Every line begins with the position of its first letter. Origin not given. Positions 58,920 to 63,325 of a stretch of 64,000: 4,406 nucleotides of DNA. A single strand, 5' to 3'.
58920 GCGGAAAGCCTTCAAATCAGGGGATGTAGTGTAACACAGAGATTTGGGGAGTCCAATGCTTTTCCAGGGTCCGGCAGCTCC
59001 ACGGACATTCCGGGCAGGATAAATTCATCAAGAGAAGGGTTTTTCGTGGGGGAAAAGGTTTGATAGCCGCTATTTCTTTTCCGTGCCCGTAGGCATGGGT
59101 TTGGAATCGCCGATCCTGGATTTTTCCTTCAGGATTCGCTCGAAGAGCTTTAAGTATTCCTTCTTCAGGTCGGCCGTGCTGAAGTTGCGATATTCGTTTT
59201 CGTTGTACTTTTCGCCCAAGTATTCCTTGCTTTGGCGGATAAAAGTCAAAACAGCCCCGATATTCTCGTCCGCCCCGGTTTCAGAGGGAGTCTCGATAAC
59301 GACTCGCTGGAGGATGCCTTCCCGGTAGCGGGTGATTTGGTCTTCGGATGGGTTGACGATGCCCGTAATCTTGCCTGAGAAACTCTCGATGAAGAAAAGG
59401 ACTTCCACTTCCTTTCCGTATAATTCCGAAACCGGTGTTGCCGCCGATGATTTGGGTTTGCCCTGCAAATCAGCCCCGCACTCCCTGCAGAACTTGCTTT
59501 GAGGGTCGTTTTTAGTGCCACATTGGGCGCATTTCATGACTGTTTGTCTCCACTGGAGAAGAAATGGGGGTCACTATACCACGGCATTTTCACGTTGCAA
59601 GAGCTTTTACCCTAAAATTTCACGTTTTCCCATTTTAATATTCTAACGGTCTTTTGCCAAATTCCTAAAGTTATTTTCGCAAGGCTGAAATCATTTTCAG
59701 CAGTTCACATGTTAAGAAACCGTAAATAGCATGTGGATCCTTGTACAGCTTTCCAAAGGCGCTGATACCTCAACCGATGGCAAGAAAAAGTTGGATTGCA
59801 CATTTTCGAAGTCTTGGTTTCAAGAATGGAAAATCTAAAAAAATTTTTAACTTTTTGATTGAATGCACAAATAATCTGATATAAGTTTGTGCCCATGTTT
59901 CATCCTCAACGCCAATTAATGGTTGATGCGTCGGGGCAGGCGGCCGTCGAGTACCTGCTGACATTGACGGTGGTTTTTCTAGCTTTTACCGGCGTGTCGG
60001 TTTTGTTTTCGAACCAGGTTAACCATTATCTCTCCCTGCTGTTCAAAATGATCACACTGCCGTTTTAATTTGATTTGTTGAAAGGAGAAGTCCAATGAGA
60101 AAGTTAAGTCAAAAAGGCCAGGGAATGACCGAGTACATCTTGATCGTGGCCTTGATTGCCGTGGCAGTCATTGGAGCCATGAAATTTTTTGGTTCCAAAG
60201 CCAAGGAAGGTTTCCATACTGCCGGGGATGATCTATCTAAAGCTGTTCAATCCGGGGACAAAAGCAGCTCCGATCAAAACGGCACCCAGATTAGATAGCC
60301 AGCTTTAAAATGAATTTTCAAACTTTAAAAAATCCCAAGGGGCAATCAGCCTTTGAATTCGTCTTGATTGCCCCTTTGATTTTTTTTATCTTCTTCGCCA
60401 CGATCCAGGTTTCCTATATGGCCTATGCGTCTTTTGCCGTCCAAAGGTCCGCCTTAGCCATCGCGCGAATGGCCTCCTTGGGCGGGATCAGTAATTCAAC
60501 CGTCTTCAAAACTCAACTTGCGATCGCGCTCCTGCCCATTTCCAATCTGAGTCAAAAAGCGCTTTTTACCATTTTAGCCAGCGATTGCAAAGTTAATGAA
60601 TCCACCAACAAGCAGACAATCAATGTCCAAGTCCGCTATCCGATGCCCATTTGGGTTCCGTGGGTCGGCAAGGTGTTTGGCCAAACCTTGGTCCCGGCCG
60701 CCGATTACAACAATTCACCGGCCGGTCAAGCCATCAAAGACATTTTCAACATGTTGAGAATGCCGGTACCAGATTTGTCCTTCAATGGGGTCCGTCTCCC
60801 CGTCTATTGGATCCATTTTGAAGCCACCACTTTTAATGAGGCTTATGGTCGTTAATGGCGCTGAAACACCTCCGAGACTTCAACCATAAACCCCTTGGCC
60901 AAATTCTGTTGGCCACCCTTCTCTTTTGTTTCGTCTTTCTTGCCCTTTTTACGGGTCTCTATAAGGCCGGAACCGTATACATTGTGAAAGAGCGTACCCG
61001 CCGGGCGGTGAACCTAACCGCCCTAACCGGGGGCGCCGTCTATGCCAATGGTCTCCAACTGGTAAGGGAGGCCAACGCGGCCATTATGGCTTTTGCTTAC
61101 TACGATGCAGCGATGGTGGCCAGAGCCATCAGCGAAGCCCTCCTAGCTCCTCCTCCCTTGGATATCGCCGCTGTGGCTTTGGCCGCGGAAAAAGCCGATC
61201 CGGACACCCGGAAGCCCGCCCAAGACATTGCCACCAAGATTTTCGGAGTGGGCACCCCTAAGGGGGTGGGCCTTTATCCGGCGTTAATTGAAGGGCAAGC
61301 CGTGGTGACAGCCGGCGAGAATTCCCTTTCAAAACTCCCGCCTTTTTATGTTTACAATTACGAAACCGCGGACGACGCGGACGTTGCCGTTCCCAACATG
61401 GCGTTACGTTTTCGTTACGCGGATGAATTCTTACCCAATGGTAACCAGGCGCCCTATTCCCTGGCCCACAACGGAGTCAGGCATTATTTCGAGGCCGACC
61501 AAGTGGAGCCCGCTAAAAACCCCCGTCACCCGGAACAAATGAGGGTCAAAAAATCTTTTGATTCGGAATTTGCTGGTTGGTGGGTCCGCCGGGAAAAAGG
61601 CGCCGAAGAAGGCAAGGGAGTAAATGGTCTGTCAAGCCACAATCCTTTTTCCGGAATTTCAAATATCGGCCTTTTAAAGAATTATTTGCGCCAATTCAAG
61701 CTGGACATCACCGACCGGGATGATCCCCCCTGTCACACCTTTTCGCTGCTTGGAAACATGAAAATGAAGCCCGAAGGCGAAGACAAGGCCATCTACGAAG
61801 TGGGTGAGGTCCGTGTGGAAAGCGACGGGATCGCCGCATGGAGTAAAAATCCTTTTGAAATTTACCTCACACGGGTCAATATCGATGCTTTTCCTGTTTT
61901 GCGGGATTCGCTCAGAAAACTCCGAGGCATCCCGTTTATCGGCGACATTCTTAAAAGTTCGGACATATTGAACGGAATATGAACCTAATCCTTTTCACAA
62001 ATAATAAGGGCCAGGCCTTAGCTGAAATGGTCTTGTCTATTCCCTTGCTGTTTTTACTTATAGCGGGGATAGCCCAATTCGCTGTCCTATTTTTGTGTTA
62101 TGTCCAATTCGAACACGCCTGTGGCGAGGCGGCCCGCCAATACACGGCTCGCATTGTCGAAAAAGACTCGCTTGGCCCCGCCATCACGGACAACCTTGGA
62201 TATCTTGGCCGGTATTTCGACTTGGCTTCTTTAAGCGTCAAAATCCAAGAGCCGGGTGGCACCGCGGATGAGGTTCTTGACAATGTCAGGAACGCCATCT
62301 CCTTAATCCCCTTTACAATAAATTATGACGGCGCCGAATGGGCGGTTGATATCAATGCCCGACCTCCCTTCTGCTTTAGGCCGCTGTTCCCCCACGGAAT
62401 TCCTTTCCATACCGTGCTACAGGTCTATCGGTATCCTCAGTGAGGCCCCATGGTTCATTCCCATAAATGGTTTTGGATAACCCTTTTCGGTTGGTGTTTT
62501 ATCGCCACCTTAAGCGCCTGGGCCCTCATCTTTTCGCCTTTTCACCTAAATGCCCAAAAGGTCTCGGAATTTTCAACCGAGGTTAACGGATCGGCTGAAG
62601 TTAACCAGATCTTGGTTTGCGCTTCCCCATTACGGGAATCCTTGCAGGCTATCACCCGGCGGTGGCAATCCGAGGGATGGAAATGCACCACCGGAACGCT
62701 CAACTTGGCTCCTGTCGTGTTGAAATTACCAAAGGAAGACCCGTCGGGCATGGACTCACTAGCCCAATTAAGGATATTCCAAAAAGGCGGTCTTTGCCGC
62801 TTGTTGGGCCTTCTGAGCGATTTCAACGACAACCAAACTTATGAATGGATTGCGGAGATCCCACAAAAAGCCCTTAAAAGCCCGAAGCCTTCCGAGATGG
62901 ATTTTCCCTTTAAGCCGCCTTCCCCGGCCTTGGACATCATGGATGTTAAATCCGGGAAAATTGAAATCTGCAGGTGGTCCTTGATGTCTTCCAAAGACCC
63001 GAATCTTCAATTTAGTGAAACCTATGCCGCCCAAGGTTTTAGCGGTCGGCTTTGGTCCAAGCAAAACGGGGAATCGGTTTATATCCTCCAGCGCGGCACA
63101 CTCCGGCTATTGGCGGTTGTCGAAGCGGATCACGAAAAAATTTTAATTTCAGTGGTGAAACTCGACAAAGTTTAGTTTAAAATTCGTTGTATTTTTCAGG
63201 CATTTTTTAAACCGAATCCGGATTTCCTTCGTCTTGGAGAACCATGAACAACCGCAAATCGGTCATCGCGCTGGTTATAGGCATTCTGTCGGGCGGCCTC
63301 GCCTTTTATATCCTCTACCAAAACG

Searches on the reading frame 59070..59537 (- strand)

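Call 91: search_protein_families(library=pfam, proteins=[window:59070-59537:-], max_evalue=0.0001)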
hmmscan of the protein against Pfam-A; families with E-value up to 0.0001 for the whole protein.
window:59070-59537:- (155 aa): 4 families
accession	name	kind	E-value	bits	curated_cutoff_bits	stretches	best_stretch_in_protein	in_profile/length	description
PF24463.1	DUF7577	-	1.3e-06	28.3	28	1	2-25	4-27/27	Domain of unknown function (DUF7577)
PF13240.11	Zn_Ribbon_1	-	2.7e-06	27.4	25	1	2-24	1-23/23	zinc-ribbon domain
PF12773.13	DZR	-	6.4e-06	26.7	27.3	1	3-25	1-23/45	Double zinc ribbon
PF13248.11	Zn_ribbon_3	-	4.3e-05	23.3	27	1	2-24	4-26/26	zinc-ribbon domain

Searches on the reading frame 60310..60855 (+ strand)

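Call 91: search_protein_families(library=pfam, proteins=[window:60310-60855:+], max_evalue=0.0001)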
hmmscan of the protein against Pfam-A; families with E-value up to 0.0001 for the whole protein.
window:60310-60855:+ (181 aa): 1 family
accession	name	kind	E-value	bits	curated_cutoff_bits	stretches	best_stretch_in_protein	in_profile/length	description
PF07811.17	TadE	-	8.3e-08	32.7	22.9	1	11-53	1-43/43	TadE-like protein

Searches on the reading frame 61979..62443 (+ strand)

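Call 91: search_protein_families(library=pfam, proteins=[window:61979-62443:+], max_evalue=0.0001)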
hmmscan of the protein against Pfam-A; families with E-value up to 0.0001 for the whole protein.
window:61979-62443:+ (154 aa): 1 family
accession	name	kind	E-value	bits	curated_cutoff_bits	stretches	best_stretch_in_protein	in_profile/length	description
PF07811.17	TadE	-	5e-08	33.4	22.9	1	11-53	1-43/43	TadE-like protein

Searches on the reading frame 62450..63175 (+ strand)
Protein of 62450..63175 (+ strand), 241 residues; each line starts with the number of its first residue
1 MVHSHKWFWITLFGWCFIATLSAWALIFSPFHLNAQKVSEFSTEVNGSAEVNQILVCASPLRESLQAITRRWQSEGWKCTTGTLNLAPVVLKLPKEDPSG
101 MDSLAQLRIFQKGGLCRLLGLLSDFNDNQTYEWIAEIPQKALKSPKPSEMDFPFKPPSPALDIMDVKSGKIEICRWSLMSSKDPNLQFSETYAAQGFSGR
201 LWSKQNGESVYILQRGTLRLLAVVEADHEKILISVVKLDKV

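Call 72: find_encoding_contigs(protein=window:62450-63175:+, flank=10000, max_places=3)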
Protein window:62450-63175:+ (241 aa): no gene with exactly this product is on record in the collection.

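Call 91: search_protein_families(library=pfam, proteins=[window:62450-63175:+], max_evalue=0.0001)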
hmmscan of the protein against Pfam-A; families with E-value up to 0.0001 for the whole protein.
window:62450-63175:+ (241 aa): 0 families
